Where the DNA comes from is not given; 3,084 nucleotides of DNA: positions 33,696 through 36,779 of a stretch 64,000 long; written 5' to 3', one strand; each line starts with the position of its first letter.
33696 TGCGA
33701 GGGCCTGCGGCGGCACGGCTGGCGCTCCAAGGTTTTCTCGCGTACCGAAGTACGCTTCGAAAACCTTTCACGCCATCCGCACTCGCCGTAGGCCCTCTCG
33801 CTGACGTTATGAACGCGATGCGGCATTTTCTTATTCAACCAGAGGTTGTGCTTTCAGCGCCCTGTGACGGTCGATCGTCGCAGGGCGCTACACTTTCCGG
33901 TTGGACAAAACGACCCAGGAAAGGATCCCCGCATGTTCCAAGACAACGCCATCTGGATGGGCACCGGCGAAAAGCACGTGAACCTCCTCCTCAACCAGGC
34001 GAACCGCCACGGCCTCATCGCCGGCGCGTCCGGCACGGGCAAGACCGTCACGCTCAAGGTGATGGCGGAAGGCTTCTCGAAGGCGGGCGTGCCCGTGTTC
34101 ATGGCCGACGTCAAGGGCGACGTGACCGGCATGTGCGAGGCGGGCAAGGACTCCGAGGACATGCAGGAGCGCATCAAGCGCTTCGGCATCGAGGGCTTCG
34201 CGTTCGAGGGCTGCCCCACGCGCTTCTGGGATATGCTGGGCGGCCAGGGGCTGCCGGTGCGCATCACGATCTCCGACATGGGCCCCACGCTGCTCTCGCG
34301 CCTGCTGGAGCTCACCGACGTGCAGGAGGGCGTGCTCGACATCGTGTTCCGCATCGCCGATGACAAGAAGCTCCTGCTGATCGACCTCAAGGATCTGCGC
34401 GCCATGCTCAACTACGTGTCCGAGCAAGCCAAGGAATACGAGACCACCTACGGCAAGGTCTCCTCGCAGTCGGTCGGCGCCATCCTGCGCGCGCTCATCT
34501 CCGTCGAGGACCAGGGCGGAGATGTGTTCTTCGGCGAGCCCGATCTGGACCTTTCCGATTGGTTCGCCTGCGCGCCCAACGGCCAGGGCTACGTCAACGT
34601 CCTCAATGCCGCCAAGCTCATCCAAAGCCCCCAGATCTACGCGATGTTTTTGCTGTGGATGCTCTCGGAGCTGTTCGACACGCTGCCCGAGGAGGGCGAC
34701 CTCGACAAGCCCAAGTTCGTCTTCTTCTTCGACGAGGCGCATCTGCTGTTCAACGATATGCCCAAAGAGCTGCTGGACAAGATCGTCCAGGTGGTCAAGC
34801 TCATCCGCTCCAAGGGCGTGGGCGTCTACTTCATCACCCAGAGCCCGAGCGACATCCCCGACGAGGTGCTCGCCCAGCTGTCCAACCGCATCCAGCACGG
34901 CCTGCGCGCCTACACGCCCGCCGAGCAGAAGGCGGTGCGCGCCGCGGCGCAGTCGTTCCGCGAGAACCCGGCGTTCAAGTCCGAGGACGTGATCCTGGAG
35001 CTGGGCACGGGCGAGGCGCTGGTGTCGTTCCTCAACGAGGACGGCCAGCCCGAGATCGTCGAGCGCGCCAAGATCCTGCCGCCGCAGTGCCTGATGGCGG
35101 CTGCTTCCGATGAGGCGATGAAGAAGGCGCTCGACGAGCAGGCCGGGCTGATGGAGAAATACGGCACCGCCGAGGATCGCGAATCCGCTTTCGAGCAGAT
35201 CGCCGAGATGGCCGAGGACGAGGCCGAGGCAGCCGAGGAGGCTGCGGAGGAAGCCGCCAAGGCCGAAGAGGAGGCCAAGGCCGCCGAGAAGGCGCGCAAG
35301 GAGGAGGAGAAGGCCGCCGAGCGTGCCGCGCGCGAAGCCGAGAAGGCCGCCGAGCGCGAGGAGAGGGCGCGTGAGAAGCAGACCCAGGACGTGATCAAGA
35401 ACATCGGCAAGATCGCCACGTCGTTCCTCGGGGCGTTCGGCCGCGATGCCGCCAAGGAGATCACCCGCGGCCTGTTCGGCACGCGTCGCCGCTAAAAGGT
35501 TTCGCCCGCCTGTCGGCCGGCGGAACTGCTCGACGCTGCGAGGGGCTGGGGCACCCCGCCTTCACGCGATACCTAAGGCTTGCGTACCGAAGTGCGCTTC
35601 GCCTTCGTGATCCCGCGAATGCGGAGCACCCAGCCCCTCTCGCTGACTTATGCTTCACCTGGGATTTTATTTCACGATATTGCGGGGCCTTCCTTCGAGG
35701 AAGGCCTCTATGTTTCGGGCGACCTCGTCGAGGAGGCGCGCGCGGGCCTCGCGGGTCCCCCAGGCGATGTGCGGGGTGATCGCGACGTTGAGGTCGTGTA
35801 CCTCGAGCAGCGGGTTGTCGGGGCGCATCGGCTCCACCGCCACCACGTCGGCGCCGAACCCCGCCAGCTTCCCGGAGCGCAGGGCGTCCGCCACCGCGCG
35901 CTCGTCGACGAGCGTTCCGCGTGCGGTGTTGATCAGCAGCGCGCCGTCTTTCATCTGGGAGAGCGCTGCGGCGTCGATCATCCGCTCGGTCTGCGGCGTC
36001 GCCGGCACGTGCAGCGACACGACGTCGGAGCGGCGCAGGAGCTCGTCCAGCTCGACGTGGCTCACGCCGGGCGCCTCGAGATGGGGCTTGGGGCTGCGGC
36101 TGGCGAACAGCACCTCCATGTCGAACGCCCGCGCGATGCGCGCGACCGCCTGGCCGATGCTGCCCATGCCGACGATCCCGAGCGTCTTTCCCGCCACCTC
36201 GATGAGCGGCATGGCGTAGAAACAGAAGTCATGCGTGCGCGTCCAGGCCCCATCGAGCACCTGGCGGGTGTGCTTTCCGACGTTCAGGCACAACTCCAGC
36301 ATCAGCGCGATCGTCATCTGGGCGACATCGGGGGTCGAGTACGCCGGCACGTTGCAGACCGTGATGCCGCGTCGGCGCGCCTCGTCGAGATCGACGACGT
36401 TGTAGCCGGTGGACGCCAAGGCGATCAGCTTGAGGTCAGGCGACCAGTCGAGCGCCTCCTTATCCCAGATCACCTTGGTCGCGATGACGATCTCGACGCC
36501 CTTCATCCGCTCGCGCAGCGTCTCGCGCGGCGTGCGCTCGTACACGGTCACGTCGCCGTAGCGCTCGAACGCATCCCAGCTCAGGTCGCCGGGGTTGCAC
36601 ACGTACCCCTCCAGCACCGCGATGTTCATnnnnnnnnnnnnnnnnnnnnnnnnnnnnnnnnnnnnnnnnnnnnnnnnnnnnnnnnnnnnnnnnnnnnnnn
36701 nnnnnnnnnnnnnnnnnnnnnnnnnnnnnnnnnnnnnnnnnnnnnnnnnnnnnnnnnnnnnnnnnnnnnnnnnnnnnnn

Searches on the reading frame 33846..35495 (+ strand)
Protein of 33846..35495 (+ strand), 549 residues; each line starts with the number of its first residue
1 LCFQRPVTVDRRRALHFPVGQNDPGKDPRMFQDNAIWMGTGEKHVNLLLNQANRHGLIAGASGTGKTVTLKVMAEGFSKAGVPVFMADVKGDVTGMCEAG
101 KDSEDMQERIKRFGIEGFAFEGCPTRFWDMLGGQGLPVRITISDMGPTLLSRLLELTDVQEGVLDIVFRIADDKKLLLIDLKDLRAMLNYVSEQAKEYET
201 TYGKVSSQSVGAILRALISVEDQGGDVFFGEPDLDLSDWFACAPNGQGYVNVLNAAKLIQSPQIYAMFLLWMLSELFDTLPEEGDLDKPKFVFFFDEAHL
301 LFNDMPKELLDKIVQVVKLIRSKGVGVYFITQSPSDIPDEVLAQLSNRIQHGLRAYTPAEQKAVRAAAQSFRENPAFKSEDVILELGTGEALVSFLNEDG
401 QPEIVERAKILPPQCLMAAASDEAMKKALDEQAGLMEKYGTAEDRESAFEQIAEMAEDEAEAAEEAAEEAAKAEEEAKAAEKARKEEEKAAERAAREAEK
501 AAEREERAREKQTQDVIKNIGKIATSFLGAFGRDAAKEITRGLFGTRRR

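Call 62: search_protein_families(library=pfam, proteins=[window:33846-35495:+])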
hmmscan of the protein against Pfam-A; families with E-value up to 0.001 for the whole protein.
window:33846-35495:+ (549 aa): 5 families
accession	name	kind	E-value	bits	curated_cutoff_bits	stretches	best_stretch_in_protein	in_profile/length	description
PF05872.18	HerA_C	-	1.2e-199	664.6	22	1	39-546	7-496/502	Helicase HerA-like C-terminal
PF01935.23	DUF87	-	2.3e-13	51.2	23.2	1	45-257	14-203/220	Helicase HerA, central domain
PF00004.35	AAA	-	0.00026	21.9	21.2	0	57-93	2-35/131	ATPase family associated with various cellular activities (AAA)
PF13401.12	AAA_22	-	0.00057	20.6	27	0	53-89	5-41/130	AAA domain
PF13604.12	AAA_30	-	0.0006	20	27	1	46-109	11-65/191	AAA domain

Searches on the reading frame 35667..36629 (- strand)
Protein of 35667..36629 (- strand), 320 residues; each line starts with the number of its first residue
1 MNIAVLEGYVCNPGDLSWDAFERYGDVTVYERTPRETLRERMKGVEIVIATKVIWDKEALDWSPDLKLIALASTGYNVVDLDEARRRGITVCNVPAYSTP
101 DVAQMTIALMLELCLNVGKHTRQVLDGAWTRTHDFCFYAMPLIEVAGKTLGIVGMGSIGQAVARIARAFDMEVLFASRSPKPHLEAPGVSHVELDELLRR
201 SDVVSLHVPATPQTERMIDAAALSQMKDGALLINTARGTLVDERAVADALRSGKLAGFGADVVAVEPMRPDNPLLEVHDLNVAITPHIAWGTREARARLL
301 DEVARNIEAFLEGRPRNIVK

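Call 10: find_encoding_contigs(protein=window:35667-36629:-, flank=4000, max_places=10)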
Protein window:35667-36629:- (320 aa): 20 contigs read that carry it; 10 places shown.
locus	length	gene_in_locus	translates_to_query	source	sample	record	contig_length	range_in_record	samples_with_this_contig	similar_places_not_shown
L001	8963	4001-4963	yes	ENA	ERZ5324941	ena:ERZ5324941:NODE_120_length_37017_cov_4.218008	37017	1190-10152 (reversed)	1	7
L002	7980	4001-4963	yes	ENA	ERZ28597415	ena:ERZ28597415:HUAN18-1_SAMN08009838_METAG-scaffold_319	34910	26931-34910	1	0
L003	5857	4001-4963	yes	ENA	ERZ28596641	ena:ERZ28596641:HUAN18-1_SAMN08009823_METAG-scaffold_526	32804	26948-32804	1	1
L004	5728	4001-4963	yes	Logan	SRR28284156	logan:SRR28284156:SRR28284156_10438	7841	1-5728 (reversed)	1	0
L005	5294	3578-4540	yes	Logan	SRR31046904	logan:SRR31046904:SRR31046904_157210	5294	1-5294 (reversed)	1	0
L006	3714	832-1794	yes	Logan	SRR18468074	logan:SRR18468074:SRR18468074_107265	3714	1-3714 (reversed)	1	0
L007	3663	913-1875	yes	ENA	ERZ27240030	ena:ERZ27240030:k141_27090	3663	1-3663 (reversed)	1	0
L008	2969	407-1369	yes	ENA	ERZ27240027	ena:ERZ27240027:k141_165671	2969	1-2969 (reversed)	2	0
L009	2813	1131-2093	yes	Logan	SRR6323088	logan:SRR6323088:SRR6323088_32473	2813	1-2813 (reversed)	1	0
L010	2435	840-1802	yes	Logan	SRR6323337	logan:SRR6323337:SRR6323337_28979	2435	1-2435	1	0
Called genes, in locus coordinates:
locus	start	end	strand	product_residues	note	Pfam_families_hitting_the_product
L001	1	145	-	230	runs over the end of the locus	PF00072:Response_reg, PF00486:Trans_reg_C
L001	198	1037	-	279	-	PF21088:MS_channel_1st, PF00924:MS_channel_2nd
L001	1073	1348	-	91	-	-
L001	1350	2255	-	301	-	PF02574:S-methyl_trans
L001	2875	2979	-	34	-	-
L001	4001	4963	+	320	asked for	PF00389:2-Hacid_dh, PF02826:2-Hacid_dh_C, PF03446:NAD_binding_2 (weak), PF07991:KARI_N (weak)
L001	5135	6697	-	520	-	PF01935:DUF87, PF05872:HerA_C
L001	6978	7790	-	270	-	PF00483:NTP_transferase, PF12804:NTP_transf_3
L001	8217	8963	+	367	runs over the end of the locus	PF00990:GGDEF, PF24898:GGDEF_GdpP (weak)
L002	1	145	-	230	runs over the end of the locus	PF00072:Response_reg, PF00486:Trans_reg_C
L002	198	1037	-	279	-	PF21088:MS_channel_1st, PF00924:MS_channel_2nd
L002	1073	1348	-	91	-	-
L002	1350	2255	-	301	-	PF02574:S-methyl_trans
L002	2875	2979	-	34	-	-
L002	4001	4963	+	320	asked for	PF00389:2-Hacid_dh, PF02826:2-Hacid_dh_C, PF03446:NAD_binding_2 (weak), PF07991:KARI_N (weak)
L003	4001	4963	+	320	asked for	PF00389:2-Hacid_dh, PF02826:2-Hacid_dh_C, PF03446:NAD_binding_2 (weak), PF07991:KARI_N (weak)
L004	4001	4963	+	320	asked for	PF00389:2-Hacid_dh, PF02826:2-Hacid_dh_C, PF03446:NAD_binding_2 (weak), PF07991:KARI_N (weak)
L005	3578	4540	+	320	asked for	PF00389:2-Hacid_dh, PF02826:2-Hacid_dh_C, PF03446:NAD_binding_2 (weak), PF07991:KARI_N (weak)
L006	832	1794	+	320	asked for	PF00389:2-Hacid_dh, PF02826:2-Hacid_dh_C, PF03446:NAD_binding_2 (weak), PF07991:KARI_N (weak)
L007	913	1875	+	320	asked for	PF00389:2-Hacid_dh, PF02826:2-Hacid_dh_C, PF03446:NAD_binding_2 (weak), PF07991:KARI_N (weak)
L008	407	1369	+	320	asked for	PF00389:2-Hacid_dh, PF02826:2-Hacid_dh_C, PF03446:NAD_binding_2 (weak), PF07991:KARI_N (weak)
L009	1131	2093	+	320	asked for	PF00389:2-Hacid_dh, PF02826:2-Hacid_dh_C, PF03446:NAD_binding_2 (weak), PF07991:KARI_N (weak)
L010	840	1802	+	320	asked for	PF00389:2-Hacid_dh, PF02826:2-Hacid_dh_C, PF03446:NAD_binding_2 (weak), PF07991:KARI_N (weak)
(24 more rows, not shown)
